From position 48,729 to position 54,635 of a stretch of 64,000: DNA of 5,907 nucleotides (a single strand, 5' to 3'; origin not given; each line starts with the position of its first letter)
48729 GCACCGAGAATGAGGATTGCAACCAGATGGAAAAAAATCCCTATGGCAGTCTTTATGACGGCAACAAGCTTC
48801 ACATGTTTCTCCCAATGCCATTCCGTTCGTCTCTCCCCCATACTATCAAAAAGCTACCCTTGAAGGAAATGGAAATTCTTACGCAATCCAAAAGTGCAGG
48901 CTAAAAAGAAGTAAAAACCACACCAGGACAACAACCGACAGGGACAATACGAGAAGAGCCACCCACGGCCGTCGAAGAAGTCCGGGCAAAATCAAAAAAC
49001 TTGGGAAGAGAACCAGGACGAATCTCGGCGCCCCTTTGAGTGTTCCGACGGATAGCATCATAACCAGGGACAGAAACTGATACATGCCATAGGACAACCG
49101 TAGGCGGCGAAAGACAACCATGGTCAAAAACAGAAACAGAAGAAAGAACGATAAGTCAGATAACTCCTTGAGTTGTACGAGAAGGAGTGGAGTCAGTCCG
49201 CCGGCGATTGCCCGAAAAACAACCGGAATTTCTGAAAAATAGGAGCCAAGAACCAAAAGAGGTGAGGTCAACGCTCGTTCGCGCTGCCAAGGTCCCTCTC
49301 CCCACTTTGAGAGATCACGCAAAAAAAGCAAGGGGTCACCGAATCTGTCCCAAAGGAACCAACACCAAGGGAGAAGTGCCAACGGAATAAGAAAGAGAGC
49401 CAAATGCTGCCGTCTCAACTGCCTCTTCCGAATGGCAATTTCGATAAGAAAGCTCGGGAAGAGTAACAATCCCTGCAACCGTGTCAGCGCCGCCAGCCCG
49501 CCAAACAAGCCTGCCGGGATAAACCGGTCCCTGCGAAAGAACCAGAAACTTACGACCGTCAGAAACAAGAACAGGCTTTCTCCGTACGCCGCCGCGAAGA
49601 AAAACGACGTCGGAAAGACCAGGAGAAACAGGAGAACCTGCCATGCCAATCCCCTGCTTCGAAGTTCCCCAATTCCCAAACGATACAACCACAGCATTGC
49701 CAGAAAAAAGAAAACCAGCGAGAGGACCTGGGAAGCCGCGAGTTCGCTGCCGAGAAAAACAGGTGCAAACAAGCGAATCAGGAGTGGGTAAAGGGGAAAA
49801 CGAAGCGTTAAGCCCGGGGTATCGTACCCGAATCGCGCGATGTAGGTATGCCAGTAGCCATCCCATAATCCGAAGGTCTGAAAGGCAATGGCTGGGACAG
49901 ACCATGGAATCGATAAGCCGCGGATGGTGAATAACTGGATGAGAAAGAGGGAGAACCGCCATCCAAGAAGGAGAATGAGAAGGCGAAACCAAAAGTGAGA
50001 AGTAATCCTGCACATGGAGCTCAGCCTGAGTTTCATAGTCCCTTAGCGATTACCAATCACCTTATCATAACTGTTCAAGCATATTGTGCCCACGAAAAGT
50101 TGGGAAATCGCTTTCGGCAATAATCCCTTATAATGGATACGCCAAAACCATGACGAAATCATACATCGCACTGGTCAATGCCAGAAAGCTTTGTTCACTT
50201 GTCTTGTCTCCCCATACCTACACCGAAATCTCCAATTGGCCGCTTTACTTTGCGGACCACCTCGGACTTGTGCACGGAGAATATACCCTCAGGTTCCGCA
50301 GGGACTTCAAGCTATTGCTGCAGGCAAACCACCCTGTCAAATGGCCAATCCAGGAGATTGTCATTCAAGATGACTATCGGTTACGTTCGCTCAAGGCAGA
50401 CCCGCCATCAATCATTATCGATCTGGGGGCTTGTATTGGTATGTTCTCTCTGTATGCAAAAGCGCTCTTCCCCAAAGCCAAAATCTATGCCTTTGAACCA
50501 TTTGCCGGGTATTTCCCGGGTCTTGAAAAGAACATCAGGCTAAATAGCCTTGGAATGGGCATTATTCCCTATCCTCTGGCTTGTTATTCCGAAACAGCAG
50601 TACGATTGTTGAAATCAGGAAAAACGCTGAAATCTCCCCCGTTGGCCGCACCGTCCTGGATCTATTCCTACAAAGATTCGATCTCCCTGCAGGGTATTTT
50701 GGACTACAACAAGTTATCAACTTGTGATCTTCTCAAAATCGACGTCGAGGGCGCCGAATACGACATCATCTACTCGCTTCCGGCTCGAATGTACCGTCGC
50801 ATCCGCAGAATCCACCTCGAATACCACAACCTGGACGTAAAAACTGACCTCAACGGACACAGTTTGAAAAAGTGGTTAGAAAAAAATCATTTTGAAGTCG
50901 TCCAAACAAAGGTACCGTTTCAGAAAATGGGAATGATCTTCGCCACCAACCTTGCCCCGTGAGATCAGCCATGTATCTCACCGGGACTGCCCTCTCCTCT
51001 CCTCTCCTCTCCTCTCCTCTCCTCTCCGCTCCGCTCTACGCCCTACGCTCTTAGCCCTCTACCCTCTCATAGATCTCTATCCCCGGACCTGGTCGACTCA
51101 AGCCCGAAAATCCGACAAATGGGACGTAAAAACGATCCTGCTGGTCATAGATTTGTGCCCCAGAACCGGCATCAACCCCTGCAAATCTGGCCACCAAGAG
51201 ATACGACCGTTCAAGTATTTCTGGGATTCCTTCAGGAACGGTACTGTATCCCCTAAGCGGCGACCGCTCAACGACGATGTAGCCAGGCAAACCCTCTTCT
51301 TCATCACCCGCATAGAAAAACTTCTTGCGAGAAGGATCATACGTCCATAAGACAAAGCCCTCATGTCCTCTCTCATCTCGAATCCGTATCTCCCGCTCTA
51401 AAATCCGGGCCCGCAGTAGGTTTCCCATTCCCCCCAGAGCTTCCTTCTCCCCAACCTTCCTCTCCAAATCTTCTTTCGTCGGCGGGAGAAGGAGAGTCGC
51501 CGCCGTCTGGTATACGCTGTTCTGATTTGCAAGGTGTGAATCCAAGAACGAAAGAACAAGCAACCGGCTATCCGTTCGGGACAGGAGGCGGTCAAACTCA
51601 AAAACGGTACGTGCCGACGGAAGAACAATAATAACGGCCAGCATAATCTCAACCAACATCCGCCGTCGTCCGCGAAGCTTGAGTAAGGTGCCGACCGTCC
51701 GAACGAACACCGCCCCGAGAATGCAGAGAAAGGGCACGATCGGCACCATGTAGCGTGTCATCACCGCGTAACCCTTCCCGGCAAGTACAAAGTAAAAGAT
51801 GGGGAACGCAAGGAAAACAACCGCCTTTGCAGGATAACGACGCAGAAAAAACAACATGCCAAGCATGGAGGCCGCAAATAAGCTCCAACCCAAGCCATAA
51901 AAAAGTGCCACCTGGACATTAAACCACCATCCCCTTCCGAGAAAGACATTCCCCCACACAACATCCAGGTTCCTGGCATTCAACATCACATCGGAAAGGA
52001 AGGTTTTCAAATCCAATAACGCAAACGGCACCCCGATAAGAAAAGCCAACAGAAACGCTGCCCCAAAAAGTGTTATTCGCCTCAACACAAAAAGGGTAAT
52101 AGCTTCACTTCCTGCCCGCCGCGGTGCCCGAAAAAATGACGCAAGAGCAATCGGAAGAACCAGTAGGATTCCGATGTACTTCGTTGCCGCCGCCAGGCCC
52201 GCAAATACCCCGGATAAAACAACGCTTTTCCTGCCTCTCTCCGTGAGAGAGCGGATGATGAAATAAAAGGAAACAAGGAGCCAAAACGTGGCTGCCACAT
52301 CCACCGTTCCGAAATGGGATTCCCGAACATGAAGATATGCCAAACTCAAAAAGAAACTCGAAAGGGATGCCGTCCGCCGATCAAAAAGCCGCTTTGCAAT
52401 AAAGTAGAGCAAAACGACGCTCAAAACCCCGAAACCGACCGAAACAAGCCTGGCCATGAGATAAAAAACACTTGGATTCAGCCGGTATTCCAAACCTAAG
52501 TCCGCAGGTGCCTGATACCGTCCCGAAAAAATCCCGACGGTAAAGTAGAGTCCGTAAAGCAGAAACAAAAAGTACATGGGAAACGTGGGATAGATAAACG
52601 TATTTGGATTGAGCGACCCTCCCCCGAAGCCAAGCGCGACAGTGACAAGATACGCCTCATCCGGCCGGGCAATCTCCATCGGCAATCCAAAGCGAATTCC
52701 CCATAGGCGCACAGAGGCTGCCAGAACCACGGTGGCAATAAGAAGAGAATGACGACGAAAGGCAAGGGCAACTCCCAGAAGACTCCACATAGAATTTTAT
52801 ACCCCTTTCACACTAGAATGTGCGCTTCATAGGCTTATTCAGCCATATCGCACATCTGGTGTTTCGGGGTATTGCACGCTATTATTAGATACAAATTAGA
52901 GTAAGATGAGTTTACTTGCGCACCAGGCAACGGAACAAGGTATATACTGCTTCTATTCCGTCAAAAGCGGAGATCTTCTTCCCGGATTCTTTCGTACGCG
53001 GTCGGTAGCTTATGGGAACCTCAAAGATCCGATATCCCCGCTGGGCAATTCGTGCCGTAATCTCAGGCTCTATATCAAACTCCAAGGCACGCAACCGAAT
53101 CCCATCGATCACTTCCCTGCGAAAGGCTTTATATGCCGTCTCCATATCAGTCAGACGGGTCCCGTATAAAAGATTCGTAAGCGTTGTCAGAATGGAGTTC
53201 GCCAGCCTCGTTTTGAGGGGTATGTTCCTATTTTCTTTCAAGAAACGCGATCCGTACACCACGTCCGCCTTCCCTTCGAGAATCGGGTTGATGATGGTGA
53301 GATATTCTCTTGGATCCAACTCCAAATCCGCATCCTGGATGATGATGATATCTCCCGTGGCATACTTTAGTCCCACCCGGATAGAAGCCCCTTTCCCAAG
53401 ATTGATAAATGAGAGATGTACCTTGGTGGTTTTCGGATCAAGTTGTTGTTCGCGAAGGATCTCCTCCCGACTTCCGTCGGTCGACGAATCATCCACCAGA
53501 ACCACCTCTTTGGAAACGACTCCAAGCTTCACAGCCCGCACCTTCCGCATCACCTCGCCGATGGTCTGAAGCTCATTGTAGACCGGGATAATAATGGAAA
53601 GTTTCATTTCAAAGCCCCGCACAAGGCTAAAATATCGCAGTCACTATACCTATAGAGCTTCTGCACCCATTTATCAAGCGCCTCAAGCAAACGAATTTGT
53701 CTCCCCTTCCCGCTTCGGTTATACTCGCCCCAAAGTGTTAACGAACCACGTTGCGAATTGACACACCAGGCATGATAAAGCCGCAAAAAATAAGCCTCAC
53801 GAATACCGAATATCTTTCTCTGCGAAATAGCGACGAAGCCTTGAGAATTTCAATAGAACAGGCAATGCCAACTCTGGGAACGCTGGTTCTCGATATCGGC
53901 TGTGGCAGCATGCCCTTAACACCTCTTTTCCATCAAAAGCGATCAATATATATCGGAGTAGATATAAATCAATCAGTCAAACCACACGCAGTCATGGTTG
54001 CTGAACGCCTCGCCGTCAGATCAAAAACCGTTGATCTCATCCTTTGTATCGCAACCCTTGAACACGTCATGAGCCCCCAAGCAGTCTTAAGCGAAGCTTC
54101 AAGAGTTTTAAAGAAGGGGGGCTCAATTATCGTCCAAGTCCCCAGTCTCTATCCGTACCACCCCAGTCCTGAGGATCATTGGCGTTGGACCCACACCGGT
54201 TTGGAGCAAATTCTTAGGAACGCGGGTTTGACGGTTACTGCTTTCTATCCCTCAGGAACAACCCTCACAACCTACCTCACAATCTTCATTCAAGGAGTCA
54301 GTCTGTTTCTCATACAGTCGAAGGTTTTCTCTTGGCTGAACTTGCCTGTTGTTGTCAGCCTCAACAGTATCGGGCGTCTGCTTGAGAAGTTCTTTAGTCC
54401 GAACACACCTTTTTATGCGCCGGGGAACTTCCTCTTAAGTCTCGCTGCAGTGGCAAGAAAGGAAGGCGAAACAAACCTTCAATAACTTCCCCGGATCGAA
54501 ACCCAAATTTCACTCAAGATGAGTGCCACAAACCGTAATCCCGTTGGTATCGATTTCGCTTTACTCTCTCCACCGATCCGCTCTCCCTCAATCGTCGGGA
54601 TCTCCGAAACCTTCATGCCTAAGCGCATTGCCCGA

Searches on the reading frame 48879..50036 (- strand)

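Call 102: search_protein_families(library=pfam, proteins=[window:48879-50036:-], max_evalue=0.001)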
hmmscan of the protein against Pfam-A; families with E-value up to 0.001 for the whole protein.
window:48879-50036:- (385 aa): 1 family
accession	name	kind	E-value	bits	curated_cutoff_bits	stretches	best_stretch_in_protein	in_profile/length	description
PF04188.19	Mannosyl_trans2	-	1.6e-05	24.9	22.4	1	54-191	57-204/443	Mannosyltransferase (PIG-V)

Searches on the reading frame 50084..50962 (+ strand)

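Call 103: search_protein_families(library=pfam, proteins=[window:50084-50962:+], max_evalue=0.001)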
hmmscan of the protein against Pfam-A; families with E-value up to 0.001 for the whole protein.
window:50084-50962:+ (292 aa): 1 family
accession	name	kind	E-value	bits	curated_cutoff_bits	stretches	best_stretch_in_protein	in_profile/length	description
PF05050.19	Methyltransf_21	-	4.8e-11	43.5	22.7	1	113-251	1-152/173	Methyltransferase FkbM domain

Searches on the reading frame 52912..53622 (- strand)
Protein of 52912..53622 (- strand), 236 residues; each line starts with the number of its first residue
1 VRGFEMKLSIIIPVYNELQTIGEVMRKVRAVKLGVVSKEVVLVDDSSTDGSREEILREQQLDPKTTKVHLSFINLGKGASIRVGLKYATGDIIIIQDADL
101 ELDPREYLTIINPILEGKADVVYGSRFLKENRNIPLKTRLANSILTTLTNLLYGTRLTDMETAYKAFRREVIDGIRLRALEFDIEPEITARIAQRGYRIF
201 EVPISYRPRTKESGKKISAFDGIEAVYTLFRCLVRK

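Call 103: search_protein_families(library=pfam, proteins=[window:52912-53622:-], max_evalue=0.001)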
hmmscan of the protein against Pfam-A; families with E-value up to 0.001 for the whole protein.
window:52912-53622:- (236 aa): 4 families
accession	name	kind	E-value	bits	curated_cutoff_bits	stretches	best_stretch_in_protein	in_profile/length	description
PF00535.33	Glycos_transf_2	-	2.6e-28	99.5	23.3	1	9-173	1-165/168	Glycosyl transferase family 2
PF13641.12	Glyco_tranf_2_3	-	1.4e-05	25.7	27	1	8-168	3-155/230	Glycosyltransferase like family 2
PF13506.12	Glyco_transf_21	-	8e-05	22.6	21.7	1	81-163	22-102/174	Glycosyl transferase family 21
PF10111.15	Glyco_tranf_2_2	-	0.00053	20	27.3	0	9-99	1-91/276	Glycosyltransferase like family 2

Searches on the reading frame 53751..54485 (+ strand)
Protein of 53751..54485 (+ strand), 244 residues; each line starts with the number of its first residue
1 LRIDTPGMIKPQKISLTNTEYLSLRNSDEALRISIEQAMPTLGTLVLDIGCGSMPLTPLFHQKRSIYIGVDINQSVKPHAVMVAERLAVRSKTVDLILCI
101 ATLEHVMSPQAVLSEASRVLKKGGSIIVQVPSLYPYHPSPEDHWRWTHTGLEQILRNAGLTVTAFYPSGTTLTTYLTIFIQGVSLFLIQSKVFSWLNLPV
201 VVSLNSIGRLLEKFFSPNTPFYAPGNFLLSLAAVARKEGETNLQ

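Call 103: search_protein_families(library=pfam, proteins=[window:53751-54485:+], max_evalue=0.001)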
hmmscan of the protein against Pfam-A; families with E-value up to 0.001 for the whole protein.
window:53751-54485:+ (244 aa): 6 families
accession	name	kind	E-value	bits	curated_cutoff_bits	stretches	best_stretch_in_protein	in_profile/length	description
PF13489.12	Methyltransf_23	-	9.6e-15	55.1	27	1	45-162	25-161/164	Methyltransferase domain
PF08241.18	Methyltransf_11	-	1.7e-14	54.6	21.2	1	47-128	1-95/95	Methyltransferase domain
PF13649.12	Methyltransf_25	-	4.7e-09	37.3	27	1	46-124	1-97/97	Methyltransferase domain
PF13847.12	Methyltransf_31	-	4.7e-09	36.5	27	1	89-132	70-113/145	Methyltransferase domain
PF08242.18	Methyltransf_12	-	1.5e-07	32.4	30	1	47-125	1-97/98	Methyltransferase domain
PF05148.21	Methyltransf_8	-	0.00053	20.4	27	1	45-128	75-156/219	Hypothetical methyltransferase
